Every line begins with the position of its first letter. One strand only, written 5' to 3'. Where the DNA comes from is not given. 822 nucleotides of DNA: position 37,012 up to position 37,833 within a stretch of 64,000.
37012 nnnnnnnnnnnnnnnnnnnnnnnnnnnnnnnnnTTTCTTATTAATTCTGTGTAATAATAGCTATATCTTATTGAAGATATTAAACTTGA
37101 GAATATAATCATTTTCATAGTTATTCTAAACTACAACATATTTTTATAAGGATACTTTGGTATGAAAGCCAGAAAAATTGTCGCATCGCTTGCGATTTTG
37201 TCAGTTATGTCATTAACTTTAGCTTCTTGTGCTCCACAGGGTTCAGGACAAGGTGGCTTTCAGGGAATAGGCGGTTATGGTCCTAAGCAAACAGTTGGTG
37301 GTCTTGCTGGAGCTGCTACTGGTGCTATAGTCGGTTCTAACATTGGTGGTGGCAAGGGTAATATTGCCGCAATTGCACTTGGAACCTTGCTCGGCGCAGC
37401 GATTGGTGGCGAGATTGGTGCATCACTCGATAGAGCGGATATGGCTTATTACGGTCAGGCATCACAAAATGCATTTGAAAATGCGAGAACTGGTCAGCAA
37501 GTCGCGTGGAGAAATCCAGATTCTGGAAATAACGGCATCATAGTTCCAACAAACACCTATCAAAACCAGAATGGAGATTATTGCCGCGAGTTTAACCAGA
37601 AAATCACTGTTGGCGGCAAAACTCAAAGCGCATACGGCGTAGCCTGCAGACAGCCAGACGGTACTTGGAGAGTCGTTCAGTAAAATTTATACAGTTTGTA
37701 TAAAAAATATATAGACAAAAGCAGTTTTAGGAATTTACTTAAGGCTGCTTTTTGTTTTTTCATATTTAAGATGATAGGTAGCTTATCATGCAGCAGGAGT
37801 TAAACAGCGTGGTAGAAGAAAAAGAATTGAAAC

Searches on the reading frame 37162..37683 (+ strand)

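Call 35: search_protein_families(library=pfam, proteins=[window:37162-37683:+], max_evalue=0.001)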
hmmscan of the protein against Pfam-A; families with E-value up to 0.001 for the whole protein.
window:37162-37683:+ (173 aa): 3 families
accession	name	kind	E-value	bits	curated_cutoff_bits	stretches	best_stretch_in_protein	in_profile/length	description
PF16998.10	17kDa_Anti_2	-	8.8e-10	38.9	26.6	1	91-172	31-111/116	17 kDa outer membrane surface antigen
PF05433.20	Rick_17kDa_Anti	-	1.7e-06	28.2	24.2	1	46-86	2-43/43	Glycine zipper 2TM domain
PF13488.11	Gly-zipper_Omp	-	0.00097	19.5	25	0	45-88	1-41/46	Glycine zipper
